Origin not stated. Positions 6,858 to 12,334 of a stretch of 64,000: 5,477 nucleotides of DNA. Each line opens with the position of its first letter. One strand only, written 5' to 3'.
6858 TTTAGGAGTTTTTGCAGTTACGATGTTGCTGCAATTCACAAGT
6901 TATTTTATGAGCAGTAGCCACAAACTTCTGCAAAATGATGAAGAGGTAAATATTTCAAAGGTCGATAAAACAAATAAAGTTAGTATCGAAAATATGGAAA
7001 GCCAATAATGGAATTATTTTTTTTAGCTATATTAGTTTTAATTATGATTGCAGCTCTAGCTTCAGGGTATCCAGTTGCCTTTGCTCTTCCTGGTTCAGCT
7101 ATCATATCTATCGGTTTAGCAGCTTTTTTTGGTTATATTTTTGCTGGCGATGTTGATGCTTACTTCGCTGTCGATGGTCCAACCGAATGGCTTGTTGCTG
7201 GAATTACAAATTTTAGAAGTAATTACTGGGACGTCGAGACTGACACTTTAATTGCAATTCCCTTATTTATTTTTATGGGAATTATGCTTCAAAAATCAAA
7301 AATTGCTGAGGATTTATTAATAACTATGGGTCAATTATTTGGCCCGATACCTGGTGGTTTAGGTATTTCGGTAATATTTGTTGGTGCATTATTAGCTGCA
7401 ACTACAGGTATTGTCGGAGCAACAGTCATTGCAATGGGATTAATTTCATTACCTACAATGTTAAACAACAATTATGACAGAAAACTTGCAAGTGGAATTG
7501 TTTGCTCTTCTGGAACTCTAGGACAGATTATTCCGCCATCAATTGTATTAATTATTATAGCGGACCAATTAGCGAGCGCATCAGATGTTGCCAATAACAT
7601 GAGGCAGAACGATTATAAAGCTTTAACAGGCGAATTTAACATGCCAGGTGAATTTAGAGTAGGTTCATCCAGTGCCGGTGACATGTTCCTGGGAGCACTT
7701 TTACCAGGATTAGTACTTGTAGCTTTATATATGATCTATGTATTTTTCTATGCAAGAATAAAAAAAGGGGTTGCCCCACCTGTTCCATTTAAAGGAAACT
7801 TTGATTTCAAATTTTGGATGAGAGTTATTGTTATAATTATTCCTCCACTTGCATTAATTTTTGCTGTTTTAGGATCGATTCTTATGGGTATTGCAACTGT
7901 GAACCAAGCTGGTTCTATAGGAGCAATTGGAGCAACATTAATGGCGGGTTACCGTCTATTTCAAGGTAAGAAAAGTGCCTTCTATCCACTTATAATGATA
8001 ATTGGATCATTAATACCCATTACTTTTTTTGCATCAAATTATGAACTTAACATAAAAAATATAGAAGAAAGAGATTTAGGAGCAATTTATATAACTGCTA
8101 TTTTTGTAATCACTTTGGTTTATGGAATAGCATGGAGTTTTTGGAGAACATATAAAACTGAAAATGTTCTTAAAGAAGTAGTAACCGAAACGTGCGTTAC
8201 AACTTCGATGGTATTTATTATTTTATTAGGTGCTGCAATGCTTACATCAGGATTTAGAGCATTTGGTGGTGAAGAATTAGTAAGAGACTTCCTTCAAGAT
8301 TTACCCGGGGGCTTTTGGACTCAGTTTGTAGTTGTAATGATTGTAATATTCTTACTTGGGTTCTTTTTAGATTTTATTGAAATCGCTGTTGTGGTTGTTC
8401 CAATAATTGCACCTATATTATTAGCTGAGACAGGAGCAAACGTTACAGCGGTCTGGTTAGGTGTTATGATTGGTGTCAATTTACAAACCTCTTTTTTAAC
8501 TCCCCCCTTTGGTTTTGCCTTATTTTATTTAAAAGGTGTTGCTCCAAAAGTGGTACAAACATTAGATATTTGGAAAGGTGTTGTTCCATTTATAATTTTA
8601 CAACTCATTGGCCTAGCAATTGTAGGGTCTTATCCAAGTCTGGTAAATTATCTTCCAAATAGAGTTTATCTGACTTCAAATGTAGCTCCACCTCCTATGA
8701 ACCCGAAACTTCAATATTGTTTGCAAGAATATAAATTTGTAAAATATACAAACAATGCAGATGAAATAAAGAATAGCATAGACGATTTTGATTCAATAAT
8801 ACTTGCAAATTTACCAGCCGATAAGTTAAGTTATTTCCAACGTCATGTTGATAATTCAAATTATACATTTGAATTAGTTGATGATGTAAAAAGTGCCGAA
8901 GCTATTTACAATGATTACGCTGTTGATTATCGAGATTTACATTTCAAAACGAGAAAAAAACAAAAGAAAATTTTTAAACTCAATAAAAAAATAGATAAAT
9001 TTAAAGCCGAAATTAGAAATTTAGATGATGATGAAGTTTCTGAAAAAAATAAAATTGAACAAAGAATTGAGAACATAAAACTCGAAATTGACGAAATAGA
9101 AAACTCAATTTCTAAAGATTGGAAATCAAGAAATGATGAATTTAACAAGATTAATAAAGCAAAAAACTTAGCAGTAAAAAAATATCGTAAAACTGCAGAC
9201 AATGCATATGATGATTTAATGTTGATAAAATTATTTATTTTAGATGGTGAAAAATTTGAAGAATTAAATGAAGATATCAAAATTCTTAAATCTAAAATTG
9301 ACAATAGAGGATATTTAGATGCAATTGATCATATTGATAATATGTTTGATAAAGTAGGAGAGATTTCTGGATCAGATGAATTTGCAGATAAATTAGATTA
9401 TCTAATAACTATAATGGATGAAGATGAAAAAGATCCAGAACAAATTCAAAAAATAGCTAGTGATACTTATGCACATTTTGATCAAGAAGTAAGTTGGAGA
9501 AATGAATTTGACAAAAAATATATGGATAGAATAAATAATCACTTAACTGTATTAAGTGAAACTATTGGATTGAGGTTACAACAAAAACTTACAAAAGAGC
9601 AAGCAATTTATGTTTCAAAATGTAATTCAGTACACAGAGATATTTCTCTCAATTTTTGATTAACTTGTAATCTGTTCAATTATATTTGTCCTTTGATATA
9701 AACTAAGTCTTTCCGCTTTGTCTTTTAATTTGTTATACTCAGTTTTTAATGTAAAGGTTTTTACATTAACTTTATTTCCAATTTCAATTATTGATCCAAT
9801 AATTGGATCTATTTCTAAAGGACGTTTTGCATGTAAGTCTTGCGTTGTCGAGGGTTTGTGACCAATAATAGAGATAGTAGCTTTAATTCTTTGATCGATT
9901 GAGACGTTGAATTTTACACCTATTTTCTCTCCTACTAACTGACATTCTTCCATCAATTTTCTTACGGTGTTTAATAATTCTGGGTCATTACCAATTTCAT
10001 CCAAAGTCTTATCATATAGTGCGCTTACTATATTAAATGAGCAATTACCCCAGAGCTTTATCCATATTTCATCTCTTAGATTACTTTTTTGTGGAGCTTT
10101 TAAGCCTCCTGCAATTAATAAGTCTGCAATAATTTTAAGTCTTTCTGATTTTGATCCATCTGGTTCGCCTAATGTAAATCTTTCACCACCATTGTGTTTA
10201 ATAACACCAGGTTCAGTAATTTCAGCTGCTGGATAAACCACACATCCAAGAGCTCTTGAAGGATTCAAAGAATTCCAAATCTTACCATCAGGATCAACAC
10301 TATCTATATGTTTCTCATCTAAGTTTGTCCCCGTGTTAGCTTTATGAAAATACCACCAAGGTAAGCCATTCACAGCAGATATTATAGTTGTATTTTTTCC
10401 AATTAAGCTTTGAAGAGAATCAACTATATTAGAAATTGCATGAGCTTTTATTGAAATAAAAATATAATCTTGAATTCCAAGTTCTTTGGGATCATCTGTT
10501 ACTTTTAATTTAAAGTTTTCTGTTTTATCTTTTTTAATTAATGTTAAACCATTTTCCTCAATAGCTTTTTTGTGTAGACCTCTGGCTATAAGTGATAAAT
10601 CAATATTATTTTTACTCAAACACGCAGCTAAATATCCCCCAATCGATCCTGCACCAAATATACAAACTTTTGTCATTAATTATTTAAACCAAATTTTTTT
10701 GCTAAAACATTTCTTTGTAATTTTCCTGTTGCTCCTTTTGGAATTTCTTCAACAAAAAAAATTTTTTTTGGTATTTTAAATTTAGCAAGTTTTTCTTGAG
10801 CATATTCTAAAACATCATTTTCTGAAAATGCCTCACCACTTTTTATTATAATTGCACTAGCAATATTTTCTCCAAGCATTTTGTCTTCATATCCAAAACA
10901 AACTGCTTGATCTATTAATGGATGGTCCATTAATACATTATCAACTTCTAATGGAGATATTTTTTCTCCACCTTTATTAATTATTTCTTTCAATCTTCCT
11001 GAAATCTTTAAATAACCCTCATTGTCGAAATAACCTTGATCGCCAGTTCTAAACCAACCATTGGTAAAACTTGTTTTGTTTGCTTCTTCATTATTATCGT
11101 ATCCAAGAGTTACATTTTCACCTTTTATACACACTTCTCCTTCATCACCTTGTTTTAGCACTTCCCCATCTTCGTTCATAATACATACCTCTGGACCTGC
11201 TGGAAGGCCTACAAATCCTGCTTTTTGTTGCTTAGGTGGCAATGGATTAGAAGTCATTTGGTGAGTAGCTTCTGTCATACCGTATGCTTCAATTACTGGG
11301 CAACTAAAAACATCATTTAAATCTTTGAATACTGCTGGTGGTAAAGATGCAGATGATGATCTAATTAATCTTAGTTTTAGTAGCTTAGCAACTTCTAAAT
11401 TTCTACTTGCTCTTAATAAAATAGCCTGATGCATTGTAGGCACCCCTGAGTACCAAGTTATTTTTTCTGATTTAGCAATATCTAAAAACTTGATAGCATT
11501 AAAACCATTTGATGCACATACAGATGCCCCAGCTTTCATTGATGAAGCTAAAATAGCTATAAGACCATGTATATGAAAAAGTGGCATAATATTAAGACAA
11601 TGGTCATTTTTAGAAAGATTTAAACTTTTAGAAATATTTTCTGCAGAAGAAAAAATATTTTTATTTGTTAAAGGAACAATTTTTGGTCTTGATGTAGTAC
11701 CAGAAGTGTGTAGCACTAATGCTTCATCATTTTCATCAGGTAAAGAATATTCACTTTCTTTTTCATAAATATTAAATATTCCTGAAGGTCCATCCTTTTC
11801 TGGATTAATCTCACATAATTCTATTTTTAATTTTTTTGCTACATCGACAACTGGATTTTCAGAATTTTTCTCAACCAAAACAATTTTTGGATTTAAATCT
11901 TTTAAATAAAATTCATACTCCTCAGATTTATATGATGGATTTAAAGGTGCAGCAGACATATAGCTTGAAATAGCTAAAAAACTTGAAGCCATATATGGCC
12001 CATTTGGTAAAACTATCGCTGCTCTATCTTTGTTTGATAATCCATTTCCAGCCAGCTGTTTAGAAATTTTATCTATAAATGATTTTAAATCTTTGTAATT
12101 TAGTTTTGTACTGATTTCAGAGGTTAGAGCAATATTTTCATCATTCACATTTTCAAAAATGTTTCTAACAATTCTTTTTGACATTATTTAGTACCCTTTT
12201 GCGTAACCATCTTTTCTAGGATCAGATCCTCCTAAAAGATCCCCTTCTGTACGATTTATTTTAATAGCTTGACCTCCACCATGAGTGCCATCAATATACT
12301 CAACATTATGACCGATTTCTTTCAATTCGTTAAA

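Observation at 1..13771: A C2/C3 acid hub that could meet both the pyruvate and the glycine requirement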

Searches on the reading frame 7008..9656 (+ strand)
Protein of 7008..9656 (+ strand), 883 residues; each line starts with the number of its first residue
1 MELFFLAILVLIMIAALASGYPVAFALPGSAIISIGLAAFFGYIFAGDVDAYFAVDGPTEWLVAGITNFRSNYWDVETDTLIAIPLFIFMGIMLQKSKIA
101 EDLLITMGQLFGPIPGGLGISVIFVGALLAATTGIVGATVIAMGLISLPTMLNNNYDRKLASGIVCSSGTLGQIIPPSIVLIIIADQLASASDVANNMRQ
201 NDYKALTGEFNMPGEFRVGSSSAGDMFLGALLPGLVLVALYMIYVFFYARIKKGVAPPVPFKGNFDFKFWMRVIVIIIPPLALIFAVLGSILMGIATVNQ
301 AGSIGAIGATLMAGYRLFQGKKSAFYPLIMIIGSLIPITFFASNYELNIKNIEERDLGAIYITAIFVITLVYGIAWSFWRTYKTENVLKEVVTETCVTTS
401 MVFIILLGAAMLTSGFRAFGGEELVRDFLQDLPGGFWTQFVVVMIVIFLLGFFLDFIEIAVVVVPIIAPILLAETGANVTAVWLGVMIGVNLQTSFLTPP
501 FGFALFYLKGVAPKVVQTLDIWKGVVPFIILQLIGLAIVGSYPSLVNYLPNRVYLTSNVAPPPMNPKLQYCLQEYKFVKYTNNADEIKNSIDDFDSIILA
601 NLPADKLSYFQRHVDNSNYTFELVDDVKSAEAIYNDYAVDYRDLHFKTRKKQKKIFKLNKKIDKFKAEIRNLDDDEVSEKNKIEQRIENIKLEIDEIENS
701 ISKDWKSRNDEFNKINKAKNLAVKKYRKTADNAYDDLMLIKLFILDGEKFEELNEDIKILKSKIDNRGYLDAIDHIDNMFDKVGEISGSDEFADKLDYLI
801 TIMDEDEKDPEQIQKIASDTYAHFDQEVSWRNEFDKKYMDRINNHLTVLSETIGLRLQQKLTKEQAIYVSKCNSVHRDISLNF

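Call 5: search_protein_families(library=ncbifam, proteins=[window:7008-9656:+])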
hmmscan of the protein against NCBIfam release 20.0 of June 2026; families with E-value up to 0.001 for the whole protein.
window:7008-9656:+ (883 aa): 3 families
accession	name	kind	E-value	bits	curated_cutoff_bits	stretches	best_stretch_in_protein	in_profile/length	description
TIGR00786.1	dctM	subfamily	8.7e-76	255.3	268.45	2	76-313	35-236/405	TRAP transporter large permease subunit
NF011634.1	PRK15060.1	equivalog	1.1e-15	57.6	800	2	364-546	248-417/425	2,3-diketo-L-gulonate TRAP transporter large permease YiaN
NF045487.1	ASRP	equivalog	0.0005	18.8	300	1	626-715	398-483/593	archaea-specific SMC-related protein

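Call 6: search_protein_families(library=pfam, proteins=[window:7008-9656:+])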
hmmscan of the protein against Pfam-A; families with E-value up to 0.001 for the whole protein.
window:7008-9656:+ (883 aa): 1 family
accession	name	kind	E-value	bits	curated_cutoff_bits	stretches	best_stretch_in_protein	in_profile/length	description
PF06808.19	DctM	-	2.7e-63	214.7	23.8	3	11-187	2-158/413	Tripartite ATP-independent periplasmic transporter, DctM component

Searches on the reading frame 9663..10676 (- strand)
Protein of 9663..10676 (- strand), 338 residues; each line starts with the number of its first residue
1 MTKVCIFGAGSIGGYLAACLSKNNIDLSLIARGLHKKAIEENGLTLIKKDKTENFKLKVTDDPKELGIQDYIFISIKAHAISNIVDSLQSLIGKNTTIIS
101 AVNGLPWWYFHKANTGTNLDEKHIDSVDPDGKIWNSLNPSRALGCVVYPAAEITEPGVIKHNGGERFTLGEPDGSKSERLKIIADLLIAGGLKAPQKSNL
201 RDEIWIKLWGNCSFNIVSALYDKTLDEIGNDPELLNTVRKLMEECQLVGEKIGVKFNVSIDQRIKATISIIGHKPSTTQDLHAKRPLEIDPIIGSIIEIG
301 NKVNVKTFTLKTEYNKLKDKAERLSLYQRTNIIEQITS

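Call 5: search_protein_families(library=ncbifam, proteins=[window:9663-10676:-])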
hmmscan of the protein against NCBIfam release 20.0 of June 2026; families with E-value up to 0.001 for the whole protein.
window:9663-10676:- (338 aa): 18 families
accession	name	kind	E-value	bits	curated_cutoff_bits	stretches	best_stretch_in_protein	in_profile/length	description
NF005089.0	PRK06522.1-4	subfamily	8.1e-117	390.2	223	1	3-324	2-321/326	2-dehydropantoate 2-reductase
TIGR00745.1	apbA_panE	subfamily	2.5e-51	174.7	141.35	2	136-320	114-301/305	2-dehydropantoate 2-reductase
NF005091.0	PRK06522.2-2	equivalog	1.4e-36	126.2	252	2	131-321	111-297/302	2-dehydropantoate 2-reductase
NF005088.0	PRK06522.1-2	subfamily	1.4e-32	113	371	2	150-308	128-289/308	2-dehydropantoate 2-reductase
NF004887.0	PRK06249.1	equivalog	4e-27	95.2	360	2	133-318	116-308/316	putative 2-dehydropantoate 2-reductase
NF005092.1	PRK06522.2-3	equivalog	6.2e-27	94.5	500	2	3-105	2-102/296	2-dehydropantoate 2-reductase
NF005094.0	PRK06522.2-5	equivalog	1.6e-26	93.3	382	2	140-318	117-299/307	2-dehydropantoate 2-reductase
NF006083.0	PRK08229.1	equivalog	8.9e-21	74.2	371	1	1-105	2-110/341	2-dehydropantoate 2-reductase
NF009542.0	PRK12921.1-4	equivalog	1e-18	67.6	288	2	192-319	153-281/286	oxidoreductase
NF005087.0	PRK06522.1-1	equivalog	2.3e-17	63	351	2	154-323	124-291/296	2-dehydropantoate 2-reductase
NF005093.0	PRK06522.2-4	equivalog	5.1e-16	58.9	308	2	3-104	5-105/304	2-dehydropantoate 2-reductase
NF004311.0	PRK05708.1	equivalog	8.3e-16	57.7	378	2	3-105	4-107/305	putative 2-dehydropantoate 2-reductase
NF005090.0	PRK06522.2-1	equivalog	9.1e-09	35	496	1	3-90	4-93/296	2-dehydropantoate 2-reductase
NF009543.0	PRK12921.1-5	equivalog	1.7e-08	34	339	1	178-307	157-291/305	oxidoreductase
NF009541.0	PRK12921.1-1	equivalog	2.4e-07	30.3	338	1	2-105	6-104/297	oxidoreductase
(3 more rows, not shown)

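Call 6: search_protein_families(library=pfam, proteins=[window:9663-10676:-])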
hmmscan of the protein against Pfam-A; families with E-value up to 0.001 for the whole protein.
window:9663-10676:- (338 aa): 4 families
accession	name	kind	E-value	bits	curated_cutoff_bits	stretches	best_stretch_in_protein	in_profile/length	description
PF08546.17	ApbA_C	-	2.4e-23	83.3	22.7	1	199-320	1-124/125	Ketopantoate reductase PanE/ApbA C terminal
PF02558.23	ApbA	-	7.7e-23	81.2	22.2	1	4-173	1-149/150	Ketopantoate reductase PanE/ApbA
PF01210.29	NAD_Gly3P_dh_N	-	3.9e-06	27.4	23.1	1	3-105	1-106/158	NAD-dependent glycerol-3-phosphate dehydrogenase N-terminus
PF03807.23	F420_oxidored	-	0.0002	22.3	21.6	1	3-104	1-94/94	NADP oxidoreductase coenzyme F420-dependent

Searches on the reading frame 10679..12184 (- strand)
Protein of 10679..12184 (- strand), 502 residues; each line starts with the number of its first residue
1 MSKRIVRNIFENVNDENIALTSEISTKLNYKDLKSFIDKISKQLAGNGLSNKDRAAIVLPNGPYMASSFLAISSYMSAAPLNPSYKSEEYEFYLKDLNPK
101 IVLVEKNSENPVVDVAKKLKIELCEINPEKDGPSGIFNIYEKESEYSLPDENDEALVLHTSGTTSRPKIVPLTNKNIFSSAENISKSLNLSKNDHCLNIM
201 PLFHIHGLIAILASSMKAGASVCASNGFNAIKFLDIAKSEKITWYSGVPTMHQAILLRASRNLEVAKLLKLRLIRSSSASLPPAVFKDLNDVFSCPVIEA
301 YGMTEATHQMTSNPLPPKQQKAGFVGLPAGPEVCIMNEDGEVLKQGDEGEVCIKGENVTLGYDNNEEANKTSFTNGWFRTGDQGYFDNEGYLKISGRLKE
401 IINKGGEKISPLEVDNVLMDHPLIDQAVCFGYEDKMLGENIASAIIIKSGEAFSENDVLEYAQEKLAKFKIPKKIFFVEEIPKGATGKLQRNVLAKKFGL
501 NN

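Call 5: search_protein_families(library=ncbifam, proteins=[window:10679-12184:-])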
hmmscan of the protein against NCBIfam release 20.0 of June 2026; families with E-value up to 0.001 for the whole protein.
window:10679-12184:- (502 aa): 106 families (the best 25 are shown)
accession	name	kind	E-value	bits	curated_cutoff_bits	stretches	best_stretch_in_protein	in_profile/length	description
NF004511.1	PRK05852.1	equivalog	2.1e-117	392.9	650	1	24-499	23-505/505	FadD7 family fatty acid--CoA ligase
NF004837.0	PRK06187.1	subfamily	1.3e-99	333.9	476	1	15-497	22-521/531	long-chain-fatty-acid--CoA ligase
NF005702.0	PRK07514.1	subfamily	1.7e-82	277.4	558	1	8-498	8-500/506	malonyl-CoA synthase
NF004114.0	PRK05605.1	equivalog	1.5e-81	274.5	766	2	144-493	213-564/575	long-chain-fatty-acid--CoA ligase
NF002966.0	PRK03640.1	equivalog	7e-81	272.2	556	1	16-496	17-478/483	o-succinylbenzoate--CoA ligase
NF005307.0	PRK06839.1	equivalog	9e-78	262.1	748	1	16-496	17-491/496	o-succinylbenzoate--CoA ligase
TIGR01923.1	menE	equivalog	6.9e-77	259.2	330.15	1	30-493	2-441/442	o-succinylbenzoate--CoA ligase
NF009233.0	PRK12583.1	subfamily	2.2e-73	247.5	832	1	151-494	200-546/558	fatty acid CoA ligase family protein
NF006181.0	PRK08314.1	subfamily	2.3e-72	244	705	2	150-494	202-550/563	long-chain-fatty-acid--CoA ligase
NF052269.1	Staph_lig_FadD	equivalog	7.1e-72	242.3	650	1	15-496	14-491/499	long-chain-fatty-acid--CoA ligase FadD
NF006182.0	PRK08316.1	subfamily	3.2e-70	237.1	663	1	18-498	28-517/523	fatty acyl-CoA synthetase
NF005858.0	PRK07787.1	subfamily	2.7e-66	223.9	575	1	27-496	26-470/471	acyl-CoA synthetase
NF052580.1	Str24CoAsynCasG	equivalog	1.1e-65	222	750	1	27-493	65-545/548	steroid-24-oyl-CoA synthetase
NF005801.1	PRK07656.1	equivalog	1.3e-64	218.7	657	1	12-492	13-497/500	FadD3 family acyl-CoA ligase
NF005714.0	PRK07529.1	subfamily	1.6e-63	215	632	1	149-495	215-573/640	acyl-CoA synthetase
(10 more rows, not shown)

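Call 6: search_protein_families(library=pfam, proteins=[window:10679-12184:-])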
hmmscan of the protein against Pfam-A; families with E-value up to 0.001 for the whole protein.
window:10679-12184:- (502 aa): 2 families
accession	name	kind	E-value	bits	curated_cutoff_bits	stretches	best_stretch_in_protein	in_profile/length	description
PF00501.34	AMP-binding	-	9.3e-65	219.3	29.9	1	16-362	10-383/384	AMP-binding enzyme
PF13193.12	AMP-binding_C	-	2.5e-13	51.2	24.5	1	413-488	1-76/76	AMP-binding enzyme C-terminal domain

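Call 24: search_solved_structures(query=window:10679-12184:-, show_alignments=2, max_evalue=1e-50)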
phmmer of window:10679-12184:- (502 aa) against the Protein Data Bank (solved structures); distinct sequences matched with E-value up to 1e-50: 14.
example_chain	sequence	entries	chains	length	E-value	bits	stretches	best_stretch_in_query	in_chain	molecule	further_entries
5ie0_A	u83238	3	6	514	5.8e-127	427.6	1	19-498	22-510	Oxalate--CoA ligase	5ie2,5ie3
6qjz_A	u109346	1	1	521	1.5e-123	416.4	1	28-498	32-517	oxalyl CoA-synthetase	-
8aff_A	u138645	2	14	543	4e-114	385.3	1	151-499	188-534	Oxalate--CoA ligase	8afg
8atd_C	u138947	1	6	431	3.1e-77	263.7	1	151-401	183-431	Oxalate--CoA ligase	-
5buq_A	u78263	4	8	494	6.7e-61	209.8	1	14-494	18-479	2-succinylbenzoate--CoA ligase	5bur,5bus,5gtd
5x8f_A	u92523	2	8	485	8.9e-61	209.4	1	15-494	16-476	2-succinylbenzoate--CoA ligase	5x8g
3r44_A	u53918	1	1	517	6.7e-59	203.2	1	25-498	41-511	fatty acyl CoA synthetase FADD13 (FATTY-ACYL-CoA SYNTHETASE)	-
4fuq_A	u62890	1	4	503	1.8e-56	195.2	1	5-497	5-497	Malonyl CoA synthetase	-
4gxr_A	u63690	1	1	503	7e-56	193.2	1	5-497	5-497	Malonyl CoA synthetase, Benzoate-CoA ligase Chimeric protein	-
4fut_A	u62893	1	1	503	1.2e-55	192.4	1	5-497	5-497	Malonyl CoA synthetase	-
4gxq_A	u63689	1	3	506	1e-54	189.4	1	5-497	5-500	Malonyl CoA synthetase, Benzoate-CoA ligase Chimeric protein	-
5u95_A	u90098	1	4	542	1.3e-54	189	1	29-498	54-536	4-coumarate--CoA ligase 2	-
5bsw_A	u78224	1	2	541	4.3e-54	187.3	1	29-498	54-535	4-coumarate--CoA ligase 2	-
5bsm_A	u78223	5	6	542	6.4e-54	186.8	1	29-498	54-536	4-coumarate--CoA ligase 2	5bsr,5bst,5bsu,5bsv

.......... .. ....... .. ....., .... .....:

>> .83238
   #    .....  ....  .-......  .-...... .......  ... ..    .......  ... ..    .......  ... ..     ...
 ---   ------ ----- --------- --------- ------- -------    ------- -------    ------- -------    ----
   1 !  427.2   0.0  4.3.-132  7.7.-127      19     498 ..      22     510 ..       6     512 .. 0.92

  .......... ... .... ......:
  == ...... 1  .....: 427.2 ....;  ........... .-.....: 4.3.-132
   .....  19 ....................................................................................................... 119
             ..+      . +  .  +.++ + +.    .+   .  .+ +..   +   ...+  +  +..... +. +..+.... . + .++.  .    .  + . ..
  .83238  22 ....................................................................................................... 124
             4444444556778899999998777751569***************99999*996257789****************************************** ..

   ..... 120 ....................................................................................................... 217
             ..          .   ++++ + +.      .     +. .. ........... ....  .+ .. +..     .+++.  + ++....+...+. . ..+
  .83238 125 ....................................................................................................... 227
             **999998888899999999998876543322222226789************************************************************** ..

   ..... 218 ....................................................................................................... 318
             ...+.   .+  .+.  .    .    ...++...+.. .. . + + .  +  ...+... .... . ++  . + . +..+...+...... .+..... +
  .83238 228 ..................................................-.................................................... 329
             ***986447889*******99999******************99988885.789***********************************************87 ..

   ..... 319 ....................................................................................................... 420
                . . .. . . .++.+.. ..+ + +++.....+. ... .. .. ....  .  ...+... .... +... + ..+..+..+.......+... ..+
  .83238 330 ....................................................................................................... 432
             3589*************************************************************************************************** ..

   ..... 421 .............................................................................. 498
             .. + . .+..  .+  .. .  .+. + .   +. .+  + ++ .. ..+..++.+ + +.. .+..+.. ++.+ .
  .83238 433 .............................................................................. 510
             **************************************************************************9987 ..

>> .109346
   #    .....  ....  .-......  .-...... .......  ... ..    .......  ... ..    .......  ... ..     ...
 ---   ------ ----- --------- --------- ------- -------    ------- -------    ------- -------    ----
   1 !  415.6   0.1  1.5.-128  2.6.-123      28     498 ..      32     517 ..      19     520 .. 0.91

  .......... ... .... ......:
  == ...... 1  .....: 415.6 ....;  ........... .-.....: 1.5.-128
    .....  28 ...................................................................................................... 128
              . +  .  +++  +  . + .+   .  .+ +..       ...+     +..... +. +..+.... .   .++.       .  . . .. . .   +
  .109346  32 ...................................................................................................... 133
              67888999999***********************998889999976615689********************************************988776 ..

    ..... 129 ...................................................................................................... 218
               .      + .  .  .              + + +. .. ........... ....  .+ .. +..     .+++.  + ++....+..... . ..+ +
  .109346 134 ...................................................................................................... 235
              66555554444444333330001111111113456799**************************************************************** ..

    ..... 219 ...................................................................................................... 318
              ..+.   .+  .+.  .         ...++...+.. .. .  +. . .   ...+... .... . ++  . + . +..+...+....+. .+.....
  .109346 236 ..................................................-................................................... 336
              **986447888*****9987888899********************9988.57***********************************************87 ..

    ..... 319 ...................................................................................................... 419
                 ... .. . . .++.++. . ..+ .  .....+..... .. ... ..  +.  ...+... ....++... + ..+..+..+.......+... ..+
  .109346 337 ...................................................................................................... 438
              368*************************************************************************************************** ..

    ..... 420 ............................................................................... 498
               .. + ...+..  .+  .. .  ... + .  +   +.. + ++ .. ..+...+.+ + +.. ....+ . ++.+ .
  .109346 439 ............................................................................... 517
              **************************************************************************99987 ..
